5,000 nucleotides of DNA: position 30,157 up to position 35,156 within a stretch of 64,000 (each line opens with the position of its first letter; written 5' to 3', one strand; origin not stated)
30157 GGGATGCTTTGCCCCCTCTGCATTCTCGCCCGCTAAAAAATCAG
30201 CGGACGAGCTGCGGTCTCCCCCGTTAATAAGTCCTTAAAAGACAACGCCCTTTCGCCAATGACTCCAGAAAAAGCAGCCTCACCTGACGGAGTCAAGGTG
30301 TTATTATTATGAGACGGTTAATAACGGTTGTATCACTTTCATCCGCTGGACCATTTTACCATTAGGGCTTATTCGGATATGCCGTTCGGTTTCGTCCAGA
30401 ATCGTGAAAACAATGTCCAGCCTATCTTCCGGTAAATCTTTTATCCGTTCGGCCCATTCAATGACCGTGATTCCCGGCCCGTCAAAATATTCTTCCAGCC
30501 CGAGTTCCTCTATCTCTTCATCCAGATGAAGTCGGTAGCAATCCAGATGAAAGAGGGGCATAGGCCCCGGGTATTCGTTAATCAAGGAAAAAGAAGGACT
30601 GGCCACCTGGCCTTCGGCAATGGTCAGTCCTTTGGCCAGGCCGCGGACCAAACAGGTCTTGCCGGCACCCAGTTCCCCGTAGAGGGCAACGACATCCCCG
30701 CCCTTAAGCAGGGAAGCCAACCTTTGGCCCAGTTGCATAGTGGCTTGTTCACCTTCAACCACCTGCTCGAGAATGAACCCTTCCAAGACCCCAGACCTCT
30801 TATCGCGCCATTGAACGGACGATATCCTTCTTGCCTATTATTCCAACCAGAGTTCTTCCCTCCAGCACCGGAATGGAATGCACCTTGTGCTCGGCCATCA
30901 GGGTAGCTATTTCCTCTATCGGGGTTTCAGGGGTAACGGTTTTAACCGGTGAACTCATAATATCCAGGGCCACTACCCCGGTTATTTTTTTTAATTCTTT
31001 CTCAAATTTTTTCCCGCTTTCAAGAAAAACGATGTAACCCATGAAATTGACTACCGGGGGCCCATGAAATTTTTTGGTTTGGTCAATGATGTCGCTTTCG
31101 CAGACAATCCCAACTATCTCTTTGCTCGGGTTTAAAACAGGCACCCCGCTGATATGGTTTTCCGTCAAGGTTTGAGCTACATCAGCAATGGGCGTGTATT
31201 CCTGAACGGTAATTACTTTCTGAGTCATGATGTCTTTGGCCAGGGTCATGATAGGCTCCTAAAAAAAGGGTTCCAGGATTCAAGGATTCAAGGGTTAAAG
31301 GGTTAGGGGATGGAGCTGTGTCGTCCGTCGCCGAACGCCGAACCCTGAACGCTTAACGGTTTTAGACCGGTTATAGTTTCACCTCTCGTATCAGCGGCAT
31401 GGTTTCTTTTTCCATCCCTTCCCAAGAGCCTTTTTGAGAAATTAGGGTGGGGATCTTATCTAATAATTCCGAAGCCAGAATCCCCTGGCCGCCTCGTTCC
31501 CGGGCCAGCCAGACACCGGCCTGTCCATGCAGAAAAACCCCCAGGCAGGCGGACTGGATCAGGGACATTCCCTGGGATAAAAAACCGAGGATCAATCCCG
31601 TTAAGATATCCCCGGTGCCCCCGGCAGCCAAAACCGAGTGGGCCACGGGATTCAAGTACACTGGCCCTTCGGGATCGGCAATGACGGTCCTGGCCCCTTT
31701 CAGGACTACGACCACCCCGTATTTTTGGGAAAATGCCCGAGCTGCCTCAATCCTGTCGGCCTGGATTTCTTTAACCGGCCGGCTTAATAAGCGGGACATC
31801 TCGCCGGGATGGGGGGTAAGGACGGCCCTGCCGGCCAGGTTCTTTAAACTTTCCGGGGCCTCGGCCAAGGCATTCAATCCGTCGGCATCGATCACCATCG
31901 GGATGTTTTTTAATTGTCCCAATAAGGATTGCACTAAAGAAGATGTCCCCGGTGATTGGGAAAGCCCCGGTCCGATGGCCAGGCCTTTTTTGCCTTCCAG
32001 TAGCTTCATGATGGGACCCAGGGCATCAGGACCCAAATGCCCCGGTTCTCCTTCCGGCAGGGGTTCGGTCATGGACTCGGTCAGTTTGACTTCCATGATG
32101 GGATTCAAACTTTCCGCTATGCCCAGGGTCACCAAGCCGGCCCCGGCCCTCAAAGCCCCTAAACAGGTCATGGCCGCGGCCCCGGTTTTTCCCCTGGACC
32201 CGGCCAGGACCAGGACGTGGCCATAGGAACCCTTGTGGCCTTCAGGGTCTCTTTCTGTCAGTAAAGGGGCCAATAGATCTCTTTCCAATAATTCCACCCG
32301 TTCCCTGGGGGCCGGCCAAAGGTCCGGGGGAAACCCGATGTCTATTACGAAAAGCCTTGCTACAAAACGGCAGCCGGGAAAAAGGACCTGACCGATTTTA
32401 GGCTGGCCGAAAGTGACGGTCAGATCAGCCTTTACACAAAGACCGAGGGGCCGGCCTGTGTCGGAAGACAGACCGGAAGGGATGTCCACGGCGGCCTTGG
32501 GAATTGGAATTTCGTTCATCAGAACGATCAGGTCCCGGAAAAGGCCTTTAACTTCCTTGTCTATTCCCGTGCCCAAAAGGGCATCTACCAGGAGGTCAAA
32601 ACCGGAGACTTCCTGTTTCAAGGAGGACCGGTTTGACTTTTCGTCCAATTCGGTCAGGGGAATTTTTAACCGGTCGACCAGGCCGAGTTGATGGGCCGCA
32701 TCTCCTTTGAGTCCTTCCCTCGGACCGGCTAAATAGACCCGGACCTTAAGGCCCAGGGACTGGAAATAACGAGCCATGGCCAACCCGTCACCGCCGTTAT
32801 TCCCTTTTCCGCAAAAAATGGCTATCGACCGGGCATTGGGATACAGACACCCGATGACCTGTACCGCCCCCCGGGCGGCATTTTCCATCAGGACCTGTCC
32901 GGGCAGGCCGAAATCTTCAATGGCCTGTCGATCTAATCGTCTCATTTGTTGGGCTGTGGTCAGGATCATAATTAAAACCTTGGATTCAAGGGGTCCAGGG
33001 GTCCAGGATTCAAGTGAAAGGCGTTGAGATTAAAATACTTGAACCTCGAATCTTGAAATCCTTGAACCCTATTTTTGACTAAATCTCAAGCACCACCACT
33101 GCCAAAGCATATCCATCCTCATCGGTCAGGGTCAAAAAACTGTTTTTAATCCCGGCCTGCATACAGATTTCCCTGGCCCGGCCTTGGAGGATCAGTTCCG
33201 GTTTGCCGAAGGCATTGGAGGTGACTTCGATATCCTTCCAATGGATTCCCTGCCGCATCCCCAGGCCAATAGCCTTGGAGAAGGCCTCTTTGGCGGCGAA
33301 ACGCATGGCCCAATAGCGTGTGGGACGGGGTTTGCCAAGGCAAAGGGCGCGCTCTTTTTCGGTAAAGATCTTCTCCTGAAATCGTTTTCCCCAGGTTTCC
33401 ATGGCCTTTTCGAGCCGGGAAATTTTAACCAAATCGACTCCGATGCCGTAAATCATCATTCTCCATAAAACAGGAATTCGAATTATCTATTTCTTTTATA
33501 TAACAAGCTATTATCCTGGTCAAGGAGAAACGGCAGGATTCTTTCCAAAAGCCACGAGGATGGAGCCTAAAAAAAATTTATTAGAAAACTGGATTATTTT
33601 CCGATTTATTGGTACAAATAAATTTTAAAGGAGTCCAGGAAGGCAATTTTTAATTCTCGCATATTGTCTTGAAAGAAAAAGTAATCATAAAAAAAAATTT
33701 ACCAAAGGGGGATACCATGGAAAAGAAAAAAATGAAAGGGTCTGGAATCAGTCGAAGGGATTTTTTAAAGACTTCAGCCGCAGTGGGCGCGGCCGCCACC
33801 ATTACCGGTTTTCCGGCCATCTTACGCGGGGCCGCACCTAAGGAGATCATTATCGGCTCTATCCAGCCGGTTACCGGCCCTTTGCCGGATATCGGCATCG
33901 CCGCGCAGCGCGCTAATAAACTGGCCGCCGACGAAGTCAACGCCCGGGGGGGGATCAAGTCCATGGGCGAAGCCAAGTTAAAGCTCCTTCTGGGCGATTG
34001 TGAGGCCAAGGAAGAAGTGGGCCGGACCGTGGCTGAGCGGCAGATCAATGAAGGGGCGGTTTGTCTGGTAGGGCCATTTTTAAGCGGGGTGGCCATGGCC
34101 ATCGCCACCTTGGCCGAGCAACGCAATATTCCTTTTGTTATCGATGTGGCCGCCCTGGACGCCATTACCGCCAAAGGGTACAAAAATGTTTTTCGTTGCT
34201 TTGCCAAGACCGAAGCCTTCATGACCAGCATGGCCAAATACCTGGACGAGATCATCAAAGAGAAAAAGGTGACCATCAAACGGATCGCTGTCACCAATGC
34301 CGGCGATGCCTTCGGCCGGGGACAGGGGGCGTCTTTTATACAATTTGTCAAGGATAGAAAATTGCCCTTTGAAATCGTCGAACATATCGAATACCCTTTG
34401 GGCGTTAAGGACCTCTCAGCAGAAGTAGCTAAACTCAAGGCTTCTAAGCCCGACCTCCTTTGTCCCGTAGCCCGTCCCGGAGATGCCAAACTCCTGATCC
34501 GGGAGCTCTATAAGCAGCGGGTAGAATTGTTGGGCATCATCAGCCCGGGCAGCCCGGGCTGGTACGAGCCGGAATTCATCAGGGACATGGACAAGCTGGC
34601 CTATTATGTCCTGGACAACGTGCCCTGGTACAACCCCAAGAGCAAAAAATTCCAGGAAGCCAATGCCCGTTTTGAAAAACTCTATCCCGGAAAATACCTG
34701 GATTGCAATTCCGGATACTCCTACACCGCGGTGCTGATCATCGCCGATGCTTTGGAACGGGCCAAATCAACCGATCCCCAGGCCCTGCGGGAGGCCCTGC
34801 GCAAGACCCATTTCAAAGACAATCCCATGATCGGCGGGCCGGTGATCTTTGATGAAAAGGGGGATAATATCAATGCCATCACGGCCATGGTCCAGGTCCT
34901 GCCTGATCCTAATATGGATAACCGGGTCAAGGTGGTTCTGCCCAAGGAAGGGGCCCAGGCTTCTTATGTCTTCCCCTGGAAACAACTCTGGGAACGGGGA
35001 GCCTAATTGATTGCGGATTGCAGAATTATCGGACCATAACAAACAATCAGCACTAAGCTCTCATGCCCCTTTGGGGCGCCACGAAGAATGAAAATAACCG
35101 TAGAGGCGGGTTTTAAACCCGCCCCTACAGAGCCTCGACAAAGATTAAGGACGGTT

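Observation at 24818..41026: Two 1.38-kb xis-int modules, about 93% identical and in inverted orientation, bracket 13.5 kb of core genes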

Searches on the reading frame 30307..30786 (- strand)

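Call 12: search_protein_families(library=pfam, proteins=[window:30307-30786:-])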
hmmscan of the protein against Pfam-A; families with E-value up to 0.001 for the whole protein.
window:30307-30786:- (159 aa): 2 families
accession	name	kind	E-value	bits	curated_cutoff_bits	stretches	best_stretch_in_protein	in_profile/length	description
PF02367.23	TsaE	-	1.1e-38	132.5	26.6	1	12-136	3-127/128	Threonylcarbamoyl adenosine biosynthesis protein TsaE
PF00005.33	ABC_tran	-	0.00097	20.2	25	0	27-61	8-42/137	ABC transporter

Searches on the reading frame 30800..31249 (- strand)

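Call 12: search_protein_families(library=pfam, proteins=[window:30800-31249:-])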
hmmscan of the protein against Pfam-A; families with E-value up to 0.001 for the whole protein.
window:30800-31249:- (149 aa): 1 family
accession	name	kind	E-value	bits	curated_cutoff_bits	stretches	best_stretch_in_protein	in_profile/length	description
PF00571.33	CBS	-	2e-31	108.5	24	2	96-148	3-56/57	CBS domain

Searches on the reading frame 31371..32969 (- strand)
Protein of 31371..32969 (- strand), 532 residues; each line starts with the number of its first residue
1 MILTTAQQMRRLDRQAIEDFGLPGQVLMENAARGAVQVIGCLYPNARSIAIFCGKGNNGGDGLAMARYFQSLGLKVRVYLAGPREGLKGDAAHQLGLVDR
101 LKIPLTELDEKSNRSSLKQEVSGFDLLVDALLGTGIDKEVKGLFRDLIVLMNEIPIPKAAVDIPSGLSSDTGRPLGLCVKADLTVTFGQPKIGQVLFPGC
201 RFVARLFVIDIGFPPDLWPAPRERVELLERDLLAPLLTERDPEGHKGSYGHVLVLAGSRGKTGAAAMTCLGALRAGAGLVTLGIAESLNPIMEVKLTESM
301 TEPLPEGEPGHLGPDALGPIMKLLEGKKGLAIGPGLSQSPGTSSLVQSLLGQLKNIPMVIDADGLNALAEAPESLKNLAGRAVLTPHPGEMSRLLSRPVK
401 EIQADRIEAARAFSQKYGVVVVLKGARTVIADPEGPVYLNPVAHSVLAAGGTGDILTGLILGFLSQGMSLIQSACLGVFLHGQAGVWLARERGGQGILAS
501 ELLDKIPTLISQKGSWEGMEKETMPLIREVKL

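Call 12: search_protein_families(library=pfam, proteins=[window:31371-32969:-])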
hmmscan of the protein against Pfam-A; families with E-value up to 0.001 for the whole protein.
window:31371-32969:- (532 aa): 3 families
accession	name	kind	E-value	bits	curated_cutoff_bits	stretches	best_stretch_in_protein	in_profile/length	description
PF01256.23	Carb_kinase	-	3.5e-58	197.4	27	1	252-507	1-241/242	NAD(P)H-hydrate dehydratase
PF03853.21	YjeF_N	-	2.5e-45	154.9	24.9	1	25-193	2-169/169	YjeF-related protein N-terminus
PF02110.20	HK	-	4.8e-05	23.3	27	1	402-511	136-246/247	Hydroxyethylthiazole kinase family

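Call 34: find_related_loci(query=window:31371-32969:-, collection=genome_contigs, flank=10000)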
Query window:31371-32969:- (532 aa) in genome_contigs; peptide patterns used: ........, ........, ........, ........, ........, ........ (x = any residue, [..] = any of these).
599 stretches matched a pattern (row limit reached: there are more); 577 encode a relative of the query (tblastn E <= 1e-3); the best 80 are kept; 80 distinct loci.
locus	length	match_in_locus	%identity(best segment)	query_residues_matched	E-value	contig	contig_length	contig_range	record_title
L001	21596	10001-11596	94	1-532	0e+0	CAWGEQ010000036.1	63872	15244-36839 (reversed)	MAG: uncultured delta proteobacterium isolate MFD01872.bin.2.88 genome assembly, contig: contig_43367, whole genome shot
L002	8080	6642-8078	68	1-479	0e+0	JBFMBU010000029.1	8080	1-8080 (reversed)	MAG: Thermodesulfobacteriota bacterium isolate MAG172 MAG172_29, whole genome shotgun sequence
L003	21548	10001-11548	48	3-517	2e-145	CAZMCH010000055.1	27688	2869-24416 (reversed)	MAG TPA_asm: uncultured bacterium isolate binchicken_co274_484 genome assembly, contig: NODE_4397_length_27688_cov_5.791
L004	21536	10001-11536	48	1-510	8e-143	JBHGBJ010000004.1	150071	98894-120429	MAG: Thermodesulfobacteriota bacterium isolate SBS.BIN.12 SBSBIN12_contig_4, whole genome shotgun sequence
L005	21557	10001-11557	48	1-518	2e-139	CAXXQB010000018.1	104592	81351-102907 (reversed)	MAG: uncultured Methanoregula sp. isolate 16354076-71c5-4ad2-a3f6-d0882f86870f genome assembly, contig: contig_18, whole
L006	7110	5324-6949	46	1-512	3e-136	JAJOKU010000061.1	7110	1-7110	MAG: candidate division NPL-UPA2 bacterium isolate MAG-914 c_000000000169, whole genome shotgun sequence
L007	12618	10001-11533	45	1-510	7e-133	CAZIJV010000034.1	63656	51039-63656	MAG TPA_asm: uncultured Syntrophobacter sp. isolate SRP239243_co1_430 genome assembly, contig: NODE_490_length_63656_cov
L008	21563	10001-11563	48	1-526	1e-132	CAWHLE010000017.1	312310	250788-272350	MAG: uncultured delta proteobacterium isolate MFD02416.bin.2.187 genome assembly, contig: contig_46575, whole genome sho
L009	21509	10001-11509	46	3-510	1e-131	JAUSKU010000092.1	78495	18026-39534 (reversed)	MAG: Deltaproteobacteria bacterium isolate E14_metabat.bin.78 E14_k141_1347682, whole genome shotgun sequence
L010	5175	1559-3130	41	1-518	5e-131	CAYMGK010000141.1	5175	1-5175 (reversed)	MAG TPA_asm: uncultured Clostridia bacterium isolate SRP192927_co8_60 genome assembly, contig: NODE_17650_length_5175_co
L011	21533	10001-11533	45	1-510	1e-128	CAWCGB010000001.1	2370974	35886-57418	MAG: uncultured delta proteobacterium isolate MFD01231.bin.2.77 genome assembly, contig: contig_11470, whole genome shot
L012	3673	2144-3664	42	1-507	2e-131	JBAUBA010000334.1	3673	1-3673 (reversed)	MAG: Atribacterota bacterium isolate MFD12983_ilm_asm_bin5 k127_207719, whole genome shotgun sequence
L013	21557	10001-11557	47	1-518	4e-136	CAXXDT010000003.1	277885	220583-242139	MAG: uncultured Syntrophobacter sp. isolate 77c4d0fe-ff47-49b2-b771-50e4a4e8458d genome assembly, contig: contig_3, whol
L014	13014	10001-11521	43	1-507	5e-126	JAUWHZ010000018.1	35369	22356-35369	MAG: Atribacterota bacterium isolate CSMAG_2281 CSMAG_2281_k141_1196142_length_35369_cov_40.9512, whole genome shotgun s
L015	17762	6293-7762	46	1-491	2e-125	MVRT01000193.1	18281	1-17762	MAG: Syntrophorhabdus sp. PtaU1.Bin153 A4E65_contig000193, whole genome shotgun sequence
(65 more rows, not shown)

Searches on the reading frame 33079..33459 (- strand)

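Call 12: search_protein_families(library=pfam, proteins=[window:33079-33459:-])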
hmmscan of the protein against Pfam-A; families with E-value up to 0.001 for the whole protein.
window:33079-33459:- (126 aa): 1 family
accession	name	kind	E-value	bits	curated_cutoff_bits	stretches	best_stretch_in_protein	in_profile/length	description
PF01648.25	ACPS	-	4.3e-21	75.5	25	1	5-122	1-111/111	4'-phosphopantetheinyl transferase superfamily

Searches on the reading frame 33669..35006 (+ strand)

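Call 13: search_protein_families(library=pfam, proteins=[window:33669-35006:+])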
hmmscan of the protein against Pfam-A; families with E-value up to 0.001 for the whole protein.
window:33669-35006:+ (445 aa): 4 families
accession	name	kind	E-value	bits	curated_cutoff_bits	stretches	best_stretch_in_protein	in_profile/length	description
PF13458.12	Peripla_BP_6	-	9.3e-46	157.5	31.7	1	60-404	2-333/343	Periplasmic binding protein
PF01094.35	ANF_receptor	-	3.1e-09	36.8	25.4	1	80-409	3-349/353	Receptor family ligand binding region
PF10518.14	TAT_signal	-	9.3e-08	32.1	22.7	1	27-44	2-19/21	TAT (twin-arginine translocation) pathway signal sequence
PF13433.12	Peripla_BP_5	-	9.6e-07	28.7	27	0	62-154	3-93/363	Periplasmic binding protein domain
